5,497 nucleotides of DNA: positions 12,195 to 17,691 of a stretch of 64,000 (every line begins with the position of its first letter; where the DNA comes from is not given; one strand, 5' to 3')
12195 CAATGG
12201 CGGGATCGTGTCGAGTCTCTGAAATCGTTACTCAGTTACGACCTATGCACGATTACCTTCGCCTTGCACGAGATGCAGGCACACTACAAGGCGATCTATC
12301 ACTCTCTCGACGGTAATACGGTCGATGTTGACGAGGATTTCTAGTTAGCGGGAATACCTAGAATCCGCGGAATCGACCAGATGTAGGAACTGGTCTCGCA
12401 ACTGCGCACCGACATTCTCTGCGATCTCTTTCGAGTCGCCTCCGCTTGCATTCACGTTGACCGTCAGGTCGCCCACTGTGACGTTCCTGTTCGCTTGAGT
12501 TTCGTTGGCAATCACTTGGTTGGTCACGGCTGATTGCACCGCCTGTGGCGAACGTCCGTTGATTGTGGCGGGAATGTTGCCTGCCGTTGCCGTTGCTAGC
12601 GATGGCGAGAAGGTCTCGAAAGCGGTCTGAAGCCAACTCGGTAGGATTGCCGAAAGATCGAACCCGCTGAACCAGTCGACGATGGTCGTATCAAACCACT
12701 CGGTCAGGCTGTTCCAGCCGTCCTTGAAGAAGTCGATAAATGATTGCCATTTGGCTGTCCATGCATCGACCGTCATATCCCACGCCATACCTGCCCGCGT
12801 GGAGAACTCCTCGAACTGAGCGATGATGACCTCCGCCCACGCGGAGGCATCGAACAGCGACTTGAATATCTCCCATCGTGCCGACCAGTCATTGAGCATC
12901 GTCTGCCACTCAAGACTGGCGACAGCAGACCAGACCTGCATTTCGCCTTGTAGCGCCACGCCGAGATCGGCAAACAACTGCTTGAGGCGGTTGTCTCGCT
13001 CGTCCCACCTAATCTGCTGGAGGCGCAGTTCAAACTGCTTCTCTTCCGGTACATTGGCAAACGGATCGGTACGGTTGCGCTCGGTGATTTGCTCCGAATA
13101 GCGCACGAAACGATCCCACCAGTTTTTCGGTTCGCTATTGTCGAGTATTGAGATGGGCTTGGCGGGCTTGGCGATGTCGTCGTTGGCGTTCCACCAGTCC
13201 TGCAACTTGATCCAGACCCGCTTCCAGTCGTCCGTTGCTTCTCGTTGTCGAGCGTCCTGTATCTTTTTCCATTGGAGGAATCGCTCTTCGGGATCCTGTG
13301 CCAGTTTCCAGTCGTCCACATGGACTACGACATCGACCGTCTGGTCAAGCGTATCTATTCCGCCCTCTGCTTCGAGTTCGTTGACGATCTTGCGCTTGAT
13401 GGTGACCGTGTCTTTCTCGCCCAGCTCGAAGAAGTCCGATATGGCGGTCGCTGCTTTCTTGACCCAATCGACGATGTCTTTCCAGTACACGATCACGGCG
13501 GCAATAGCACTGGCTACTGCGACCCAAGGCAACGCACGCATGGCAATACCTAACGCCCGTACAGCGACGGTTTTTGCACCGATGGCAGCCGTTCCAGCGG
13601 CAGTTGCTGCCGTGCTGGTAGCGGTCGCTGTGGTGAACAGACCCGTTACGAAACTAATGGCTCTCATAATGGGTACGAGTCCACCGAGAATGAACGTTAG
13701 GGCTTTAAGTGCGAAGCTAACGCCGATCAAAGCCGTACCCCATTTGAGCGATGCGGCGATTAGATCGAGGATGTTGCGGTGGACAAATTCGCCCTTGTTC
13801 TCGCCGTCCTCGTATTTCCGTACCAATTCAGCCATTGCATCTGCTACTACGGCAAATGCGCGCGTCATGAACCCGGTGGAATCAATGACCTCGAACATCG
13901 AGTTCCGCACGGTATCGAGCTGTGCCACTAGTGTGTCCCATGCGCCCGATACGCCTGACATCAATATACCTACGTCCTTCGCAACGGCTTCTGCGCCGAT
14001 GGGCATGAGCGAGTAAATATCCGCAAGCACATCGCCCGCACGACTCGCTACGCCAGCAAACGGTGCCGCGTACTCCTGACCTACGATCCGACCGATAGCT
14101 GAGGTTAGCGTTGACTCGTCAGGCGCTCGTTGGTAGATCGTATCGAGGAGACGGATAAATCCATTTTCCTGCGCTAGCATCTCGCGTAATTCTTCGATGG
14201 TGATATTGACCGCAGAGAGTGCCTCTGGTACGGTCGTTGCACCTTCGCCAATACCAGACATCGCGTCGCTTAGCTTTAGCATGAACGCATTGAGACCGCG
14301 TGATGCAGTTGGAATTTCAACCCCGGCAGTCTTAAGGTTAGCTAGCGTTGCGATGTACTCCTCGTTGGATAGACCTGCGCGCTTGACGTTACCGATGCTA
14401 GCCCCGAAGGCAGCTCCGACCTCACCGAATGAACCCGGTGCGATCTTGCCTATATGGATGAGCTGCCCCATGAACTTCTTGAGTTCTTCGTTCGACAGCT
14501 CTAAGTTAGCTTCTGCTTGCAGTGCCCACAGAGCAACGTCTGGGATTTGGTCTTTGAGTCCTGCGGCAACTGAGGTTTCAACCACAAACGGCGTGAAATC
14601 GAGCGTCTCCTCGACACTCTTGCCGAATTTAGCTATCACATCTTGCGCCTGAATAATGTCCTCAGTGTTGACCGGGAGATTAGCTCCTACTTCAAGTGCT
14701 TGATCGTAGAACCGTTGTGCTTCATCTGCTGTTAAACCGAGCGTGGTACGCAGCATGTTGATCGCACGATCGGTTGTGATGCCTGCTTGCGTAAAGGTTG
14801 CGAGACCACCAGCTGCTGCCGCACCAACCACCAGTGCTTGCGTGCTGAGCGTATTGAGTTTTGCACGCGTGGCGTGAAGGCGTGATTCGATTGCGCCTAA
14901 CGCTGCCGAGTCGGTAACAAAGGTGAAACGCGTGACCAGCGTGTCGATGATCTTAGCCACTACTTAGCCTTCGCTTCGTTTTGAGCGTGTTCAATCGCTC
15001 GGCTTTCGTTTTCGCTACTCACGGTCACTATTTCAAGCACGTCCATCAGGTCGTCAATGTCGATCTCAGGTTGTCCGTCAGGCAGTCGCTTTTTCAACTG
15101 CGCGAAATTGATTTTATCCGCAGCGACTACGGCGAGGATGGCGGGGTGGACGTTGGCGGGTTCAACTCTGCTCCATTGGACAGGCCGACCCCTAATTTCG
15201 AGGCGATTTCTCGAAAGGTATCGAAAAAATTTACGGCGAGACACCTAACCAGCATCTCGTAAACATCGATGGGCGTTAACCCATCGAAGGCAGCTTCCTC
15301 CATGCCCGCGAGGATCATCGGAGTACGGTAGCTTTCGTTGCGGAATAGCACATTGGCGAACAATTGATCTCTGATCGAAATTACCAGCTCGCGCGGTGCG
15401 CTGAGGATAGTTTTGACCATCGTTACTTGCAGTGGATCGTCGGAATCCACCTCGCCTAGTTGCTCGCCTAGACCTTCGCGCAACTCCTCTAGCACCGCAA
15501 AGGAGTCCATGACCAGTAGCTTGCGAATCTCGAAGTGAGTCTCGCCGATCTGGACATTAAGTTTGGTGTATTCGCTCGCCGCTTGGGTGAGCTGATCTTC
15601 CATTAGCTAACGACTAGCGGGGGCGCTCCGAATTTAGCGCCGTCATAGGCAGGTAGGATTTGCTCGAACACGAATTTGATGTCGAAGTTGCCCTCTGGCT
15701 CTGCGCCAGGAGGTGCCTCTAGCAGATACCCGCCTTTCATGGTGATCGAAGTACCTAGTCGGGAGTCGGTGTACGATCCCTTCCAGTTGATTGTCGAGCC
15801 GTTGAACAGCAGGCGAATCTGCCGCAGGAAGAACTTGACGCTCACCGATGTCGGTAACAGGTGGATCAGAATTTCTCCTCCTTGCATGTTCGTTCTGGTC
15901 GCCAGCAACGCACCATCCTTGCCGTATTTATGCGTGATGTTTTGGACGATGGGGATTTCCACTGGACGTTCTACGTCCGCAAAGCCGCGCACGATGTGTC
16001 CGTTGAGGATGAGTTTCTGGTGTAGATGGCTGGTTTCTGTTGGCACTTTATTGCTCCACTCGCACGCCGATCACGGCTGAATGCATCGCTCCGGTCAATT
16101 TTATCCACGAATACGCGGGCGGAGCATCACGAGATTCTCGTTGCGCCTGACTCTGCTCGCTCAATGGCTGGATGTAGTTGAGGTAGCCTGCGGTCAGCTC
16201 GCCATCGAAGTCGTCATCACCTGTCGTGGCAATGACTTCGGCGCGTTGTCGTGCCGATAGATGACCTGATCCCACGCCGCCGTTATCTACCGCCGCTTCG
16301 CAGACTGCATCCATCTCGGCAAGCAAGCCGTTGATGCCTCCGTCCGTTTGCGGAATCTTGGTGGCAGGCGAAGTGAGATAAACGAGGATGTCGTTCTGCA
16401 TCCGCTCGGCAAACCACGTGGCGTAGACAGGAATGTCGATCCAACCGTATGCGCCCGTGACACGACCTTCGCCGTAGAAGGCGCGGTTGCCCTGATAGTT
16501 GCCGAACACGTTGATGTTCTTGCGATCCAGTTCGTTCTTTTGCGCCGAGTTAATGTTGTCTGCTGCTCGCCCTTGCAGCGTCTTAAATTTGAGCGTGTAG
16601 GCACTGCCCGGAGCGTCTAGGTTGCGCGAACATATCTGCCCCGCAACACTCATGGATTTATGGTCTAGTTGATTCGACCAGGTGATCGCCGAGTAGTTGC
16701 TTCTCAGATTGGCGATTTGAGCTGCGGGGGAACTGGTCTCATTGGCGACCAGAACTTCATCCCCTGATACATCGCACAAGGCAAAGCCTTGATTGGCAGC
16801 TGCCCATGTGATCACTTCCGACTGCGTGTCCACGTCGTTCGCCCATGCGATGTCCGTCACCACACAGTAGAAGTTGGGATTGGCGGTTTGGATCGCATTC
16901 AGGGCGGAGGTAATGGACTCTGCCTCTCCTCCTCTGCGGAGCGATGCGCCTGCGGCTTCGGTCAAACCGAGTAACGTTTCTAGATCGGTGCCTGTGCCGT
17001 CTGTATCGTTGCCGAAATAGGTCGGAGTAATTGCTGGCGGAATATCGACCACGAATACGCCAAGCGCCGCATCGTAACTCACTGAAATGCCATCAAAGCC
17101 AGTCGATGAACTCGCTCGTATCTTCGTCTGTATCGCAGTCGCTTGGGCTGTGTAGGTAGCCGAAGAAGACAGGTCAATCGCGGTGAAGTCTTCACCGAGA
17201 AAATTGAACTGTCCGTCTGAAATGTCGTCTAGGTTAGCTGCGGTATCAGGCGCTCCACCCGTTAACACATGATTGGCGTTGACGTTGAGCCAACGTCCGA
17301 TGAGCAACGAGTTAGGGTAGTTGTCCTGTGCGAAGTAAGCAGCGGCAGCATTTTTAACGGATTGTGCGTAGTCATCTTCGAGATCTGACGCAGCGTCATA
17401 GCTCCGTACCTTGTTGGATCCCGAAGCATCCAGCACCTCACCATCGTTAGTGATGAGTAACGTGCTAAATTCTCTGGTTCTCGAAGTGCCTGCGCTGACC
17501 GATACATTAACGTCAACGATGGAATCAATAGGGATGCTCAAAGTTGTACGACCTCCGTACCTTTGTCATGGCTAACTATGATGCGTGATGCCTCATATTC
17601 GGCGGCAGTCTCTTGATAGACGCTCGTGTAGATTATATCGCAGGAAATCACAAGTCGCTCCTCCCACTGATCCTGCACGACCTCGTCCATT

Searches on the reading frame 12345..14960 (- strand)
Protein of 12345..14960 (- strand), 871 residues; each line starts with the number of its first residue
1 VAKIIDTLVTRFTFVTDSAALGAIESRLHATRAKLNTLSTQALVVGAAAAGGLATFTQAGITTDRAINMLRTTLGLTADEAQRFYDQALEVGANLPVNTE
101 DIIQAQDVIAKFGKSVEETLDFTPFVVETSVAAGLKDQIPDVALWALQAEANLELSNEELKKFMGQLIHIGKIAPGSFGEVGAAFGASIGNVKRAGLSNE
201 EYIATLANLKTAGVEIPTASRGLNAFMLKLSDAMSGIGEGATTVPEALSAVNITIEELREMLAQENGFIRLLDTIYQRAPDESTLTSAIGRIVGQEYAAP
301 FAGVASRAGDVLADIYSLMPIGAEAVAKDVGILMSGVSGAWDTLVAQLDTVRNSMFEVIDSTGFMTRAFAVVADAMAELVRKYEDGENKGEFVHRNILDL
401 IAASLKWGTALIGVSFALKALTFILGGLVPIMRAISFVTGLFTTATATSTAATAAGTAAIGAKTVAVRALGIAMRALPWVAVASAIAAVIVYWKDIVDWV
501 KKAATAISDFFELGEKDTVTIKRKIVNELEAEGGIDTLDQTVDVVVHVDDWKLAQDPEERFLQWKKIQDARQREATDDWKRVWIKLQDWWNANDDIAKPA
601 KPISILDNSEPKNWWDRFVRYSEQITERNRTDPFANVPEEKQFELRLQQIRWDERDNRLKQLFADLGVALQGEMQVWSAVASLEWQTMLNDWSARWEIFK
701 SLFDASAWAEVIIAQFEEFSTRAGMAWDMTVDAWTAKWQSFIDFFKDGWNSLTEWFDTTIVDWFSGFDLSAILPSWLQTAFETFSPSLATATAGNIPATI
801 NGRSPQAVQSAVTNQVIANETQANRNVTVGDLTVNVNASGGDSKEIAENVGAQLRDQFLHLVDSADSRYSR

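Call 9: search_protein_families(library=phrogs, proteins=[window:12345-14960:-], max_evalue=0.001)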
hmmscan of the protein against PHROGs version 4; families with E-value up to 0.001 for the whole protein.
window:12345-14960:- (871 aa): 8 families
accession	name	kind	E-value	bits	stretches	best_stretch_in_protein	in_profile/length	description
phrog_28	-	tail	4.9e-27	95.9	1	28-814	236-759/1228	tail length tape measure protein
phrog_1272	-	tail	1.1e-19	70.8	1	30-764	229-834/1606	tail length tape measure protein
phrog_167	-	tail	6.1e-14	51.7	1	20-857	243-922/1555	tail length tape measure protein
phrog_1533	-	tail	2.3e-07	29.8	1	24-230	215-421/1688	tail length tape measure protein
phrog_14441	-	tail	3.3e-07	31.3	1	42-225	60-241/241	tail length tape measure protein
phrog_4704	-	tail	5.1e-05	23.1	1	44-239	203-396/625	tail length tape measure protein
phrog_973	-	tail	5.5e-05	22.2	1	19-461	81-429/1465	tail length tape measure protein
phrog_34270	-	tail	0.00019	21.3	1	45-172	78-208/653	tail length tape measure protein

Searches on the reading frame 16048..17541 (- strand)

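Call 9: search_protein_families(library=phrogs, proteins=[window:16048-17541:-], max_evalue=0.001)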
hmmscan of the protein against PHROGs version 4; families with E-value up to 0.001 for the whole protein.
window:16048-17541:- (497 aa): 3 families
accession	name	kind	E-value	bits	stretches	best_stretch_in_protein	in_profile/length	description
phrog_205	-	tail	7.3e-75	253.5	1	1-495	11-432/455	tail sheath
phrog_9590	-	unknown function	5.6e-27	95.8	1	296-493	191-370/377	-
phrog_38059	-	unknown function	9.6e-10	39.5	1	440-495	31-86/88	-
